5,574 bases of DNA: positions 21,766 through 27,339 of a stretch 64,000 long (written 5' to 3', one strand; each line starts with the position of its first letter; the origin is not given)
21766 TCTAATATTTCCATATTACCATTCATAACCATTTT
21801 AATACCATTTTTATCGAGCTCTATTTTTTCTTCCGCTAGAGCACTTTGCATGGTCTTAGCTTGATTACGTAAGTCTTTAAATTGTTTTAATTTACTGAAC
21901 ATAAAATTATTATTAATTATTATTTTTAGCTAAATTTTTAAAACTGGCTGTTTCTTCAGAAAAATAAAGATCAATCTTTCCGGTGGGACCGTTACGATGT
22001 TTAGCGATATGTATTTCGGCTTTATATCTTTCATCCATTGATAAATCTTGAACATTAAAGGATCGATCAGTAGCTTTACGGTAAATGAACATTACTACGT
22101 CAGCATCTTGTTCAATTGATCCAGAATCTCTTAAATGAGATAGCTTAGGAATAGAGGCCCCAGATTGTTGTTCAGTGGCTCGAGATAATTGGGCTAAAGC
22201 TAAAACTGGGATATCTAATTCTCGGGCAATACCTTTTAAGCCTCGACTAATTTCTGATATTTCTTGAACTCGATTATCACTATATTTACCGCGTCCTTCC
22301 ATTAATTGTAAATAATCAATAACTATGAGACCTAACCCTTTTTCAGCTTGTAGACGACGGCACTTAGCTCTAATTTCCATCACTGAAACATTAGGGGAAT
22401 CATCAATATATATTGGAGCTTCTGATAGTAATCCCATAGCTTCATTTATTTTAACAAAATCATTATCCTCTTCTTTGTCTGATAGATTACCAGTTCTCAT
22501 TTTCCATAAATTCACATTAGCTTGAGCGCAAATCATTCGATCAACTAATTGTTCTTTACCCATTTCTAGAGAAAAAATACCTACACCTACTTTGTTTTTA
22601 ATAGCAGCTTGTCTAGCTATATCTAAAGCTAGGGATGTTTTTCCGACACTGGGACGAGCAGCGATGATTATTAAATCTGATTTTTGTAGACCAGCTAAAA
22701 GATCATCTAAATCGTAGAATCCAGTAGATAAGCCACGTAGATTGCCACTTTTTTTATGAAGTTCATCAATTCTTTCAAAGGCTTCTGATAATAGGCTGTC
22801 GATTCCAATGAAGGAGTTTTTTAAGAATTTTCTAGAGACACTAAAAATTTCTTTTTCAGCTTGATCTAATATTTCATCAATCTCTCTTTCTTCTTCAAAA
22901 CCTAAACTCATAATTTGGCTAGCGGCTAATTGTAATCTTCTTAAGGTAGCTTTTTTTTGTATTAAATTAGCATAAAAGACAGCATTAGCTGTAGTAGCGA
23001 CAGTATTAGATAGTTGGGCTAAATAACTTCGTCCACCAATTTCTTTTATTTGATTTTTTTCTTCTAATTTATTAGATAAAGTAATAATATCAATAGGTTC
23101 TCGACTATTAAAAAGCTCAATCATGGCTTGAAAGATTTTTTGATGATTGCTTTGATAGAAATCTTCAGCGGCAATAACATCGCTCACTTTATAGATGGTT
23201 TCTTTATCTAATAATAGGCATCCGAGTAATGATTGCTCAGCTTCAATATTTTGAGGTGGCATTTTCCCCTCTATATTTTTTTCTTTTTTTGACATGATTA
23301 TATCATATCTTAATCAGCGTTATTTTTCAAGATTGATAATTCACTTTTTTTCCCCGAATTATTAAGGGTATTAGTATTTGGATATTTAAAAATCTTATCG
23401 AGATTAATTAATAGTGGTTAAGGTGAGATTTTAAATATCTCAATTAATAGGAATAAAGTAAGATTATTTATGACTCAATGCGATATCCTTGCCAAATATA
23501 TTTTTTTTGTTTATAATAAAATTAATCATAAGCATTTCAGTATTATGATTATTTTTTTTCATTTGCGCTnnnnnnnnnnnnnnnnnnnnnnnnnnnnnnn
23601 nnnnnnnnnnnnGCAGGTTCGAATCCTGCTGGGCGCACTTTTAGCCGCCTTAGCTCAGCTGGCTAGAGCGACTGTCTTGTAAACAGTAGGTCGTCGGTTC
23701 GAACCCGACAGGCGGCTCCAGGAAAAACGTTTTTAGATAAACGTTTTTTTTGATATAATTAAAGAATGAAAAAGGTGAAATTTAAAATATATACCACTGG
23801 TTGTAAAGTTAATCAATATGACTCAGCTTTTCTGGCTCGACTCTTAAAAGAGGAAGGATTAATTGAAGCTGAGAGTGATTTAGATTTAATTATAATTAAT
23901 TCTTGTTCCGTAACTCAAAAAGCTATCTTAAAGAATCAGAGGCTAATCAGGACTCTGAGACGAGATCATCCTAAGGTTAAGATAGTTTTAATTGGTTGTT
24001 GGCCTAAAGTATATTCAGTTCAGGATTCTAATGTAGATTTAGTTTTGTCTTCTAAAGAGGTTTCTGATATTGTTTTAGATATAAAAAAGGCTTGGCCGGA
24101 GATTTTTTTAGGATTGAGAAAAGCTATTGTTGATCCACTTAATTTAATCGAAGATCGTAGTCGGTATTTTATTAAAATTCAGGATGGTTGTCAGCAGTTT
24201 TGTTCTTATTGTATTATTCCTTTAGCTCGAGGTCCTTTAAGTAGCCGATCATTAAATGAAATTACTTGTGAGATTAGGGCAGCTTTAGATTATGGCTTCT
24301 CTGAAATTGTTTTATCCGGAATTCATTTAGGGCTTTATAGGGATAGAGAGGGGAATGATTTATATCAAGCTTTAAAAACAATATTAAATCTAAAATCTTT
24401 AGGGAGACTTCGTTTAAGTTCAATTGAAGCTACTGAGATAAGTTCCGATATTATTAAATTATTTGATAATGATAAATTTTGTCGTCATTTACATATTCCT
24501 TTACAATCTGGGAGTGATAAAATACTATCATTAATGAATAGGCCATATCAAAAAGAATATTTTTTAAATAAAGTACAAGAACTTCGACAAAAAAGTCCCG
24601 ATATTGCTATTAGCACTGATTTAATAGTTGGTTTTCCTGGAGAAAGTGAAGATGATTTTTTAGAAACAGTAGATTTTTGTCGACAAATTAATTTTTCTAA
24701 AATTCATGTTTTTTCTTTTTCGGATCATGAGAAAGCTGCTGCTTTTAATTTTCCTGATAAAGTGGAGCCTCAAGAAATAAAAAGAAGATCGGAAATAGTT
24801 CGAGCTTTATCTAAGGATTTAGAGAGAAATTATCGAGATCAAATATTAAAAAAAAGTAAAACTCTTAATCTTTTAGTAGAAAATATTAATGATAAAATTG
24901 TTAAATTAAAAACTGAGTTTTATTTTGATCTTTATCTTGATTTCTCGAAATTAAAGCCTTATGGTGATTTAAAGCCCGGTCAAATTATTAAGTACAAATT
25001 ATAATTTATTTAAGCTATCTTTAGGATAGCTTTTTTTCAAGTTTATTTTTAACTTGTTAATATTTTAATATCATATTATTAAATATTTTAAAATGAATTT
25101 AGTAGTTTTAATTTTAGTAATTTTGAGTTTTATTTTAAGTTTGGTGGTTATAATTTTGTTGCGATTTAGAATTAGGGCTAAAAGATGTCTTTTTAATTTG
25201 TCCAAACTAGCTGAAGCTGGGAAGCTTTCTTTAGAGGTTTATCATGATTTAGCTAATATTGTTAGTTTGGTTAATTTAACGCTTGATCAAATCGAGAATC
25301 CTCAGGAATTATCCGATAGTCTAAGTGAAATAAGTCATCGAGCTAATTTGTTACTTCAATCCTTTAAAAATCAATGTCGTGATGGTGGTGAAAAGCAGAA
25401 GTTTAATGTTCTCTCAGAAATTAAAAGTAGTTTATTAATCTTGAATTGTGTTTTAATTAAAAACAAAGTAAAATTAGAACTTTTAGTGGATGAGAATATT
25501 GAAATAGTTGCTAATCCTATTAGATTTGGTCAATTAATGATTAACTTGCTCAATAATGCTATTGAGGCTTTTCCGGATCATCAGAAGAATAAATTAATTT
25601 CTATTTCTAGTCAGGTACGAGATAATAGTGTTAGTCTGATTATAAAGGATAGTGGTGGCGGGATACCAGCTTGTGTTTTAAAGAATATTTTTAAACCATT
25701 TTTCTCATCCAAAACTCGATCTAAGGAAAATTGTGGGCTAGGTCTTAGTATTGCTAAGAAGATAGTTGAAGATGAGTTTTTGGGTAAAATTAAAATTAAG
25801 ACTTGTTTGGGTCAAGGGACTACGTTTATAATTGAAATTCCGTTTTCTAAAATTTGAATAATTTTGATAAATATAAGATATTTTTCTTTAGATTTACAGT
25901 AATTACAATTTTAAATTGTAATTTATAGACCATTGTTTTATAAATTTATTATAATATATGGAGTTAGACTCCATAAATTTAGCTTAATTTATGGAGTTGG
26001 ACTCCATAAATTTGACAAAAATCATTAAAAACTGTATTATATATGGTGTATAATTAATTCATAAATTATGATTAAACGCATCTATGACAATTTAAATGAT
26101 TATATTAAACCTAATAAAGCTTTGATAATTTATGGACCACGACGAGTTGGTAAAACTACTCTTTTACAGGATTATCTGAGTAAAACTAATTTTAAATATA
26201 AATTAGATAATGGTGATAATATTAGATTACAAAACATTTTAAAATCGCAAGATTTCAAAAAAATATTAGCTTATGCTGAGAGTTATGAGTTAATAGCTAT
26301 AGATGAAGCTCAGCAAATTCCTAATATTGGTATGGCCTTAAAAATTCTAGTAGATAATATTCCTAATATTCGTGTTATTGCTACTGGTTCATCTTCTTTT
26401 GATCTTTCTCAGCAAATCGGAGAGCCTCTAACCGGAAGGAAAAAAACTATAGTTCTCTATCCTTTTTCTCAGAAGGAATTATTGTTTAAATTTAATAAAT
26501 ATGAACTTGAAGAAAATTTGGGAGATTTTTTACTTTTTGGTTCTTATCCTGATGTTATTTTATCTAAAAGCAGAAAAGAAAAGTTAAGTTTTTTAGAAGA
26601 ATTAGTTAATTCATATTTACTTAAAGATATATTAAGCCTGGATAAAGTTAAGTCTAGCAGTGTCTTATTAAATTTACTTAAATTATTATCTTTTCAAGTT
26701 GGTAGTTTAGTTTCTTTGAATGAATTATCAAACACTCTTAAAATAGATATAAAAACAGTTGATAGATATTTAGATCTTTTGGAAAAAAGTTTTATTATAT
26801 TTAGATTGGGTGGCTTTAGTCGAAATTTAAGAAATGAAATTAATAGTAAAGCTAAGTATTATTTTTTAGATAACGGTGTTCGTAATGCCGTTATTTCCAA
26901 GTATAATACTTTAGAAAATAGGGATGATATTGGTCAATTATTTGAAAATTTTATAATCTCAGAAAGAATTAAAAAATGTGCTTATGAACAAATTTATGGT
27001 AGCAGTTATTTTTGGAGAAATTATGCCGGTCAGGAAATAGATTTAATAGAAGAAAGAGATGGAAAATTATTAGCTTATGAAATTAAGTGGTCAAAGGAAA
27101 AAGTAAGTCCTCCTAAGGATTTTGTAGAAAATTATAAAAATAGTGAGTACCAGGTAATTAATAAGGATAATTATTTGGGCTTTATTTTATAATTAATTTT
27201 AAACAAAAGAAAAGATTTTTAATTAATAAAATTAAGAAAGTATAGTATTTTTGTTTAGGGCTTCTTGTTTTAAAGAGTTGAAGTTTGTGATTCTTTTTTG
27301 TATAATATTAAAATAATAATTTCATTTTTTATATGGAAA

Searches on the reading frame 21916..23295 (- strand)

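Call 16: search_protein_families(library=pfam, proteins=[window:21916-23295:-], max_evalue=0.001)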
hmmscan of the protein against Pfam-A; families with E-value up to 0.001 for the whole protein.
window:21916-23295:- (460 aa): 3 families
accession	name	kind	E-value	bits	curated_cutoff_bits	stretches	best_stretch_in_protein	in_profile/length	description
PF03796.21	DnaB_C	-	1.3e-101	339.7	27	1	188-454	1-255/255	DnaB-like helicase C terminal domain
PF00772.26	DnaB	-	1.7e-36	124.8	23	1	13-113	2-102/103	DnaB-like helicase N terminal domain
PF13481.12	AAA_25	-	2.7e-12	47.2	27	1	196-371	22-191/195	AAA domain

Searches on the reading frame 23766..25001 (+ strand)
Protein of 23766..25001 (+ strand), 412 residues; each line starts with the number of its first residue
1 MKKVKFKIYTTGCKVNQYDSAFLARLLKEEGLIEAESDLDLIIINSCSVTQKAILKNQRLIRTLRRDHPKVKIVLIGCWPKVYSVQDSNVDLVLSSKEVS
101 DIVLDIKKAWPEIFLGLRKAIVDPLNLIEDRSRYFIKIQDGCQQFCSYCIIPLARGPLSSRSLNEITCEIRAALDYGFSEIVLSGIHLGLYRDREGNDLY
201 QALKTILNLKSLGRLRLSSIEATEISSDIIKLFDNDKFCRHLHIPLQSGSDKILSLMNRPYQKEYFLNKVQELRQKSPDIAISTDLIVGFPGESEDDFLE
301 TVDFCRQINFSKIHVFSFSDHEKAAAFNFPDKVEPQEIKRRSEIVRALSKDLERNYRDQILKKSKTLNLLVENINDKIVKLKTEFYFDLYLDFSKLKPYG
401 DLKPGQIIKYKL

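Call 16: search_protein_families(library=pfam, proteins=[window:23766-25001:+], max_evalue=0.001)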
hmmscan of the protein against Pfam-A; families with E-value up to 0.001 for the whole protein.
window:23766-25001:+ (412 aa): 2 families
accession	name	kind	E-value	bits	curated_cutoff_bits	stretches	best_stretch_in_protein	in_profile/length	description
PF04055.27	Radical_SAM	-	1.6e-20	74.4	29.5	1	136-305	1-166/166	Radical SAM superfamily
PF00919.26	UPF0004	-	2.2e-16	60.1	27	1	5-84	1-83/98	Uncharacterized protein family UPF0004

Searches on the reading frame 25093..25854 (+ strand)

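Call 16: search_protein_families(library=pfam, proteins=[window:25093-25854:+], max_evalue=0.001)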
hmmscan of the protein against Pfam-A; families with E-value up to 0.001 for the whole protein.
window:25093-25854:+ (254 aa): 2 families
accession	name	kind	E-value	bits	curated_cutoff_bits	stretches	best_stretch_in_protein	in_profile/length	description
PF02518.31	HATPase_c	-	1.4e-21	77.4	26.4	1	141-252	2-110/111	Histidine kinase-, DNA gyrase B-, and HSP90-like ATPase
PF14501.12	HATPase_c_5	-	1.5e-08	35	22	1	147-236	8-89/102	GHKL domain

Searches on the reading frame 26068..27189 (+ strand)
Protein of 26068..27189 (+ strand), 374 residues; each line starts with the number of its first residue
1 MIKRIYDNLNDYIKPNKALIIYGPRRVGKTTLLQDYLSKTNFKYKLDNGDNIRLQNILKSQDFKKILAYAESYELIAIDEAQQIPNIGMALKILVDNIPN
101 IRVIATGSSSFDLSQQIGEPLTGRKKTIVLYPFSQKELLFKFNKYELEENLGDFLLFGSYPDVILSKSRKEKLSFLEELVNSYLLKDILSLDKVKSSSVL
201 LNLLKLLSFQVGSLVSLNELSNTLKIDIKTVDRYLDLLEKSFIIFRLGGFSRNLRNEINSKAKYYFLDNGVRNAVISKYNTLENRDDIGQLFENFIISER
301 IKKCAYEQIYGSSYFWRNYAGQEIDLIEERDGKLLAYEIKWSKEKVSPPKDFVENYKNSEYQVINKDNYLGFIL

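Call 16: search_protein_families(library=pfam, proteins=[window:26068-27189:+], max_evalue=0.001)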
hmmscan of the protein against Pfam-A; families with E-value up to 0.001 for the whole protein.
window:26068-27189:+ (374 aa): 4 families
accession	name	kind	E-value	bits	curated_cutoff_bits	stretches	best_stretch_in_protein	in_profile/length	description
PF13635.12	DUF4143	-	3.9e-38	131.1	28.1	1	186-342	2-160/160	Domain of unknown function (DUF4143)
PF13173.12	AAA_14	-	1e-30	106.8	27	1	16-139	2-129/129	AAA domain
PF01637.24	ATPase_2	-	0.00019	21.7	33.2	1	15-45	19-50/225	ATPase domain predominantly from Archaea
PF13401.12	AAA_22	-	0.00054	20.7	27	0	17-40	6-29/130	AAA domain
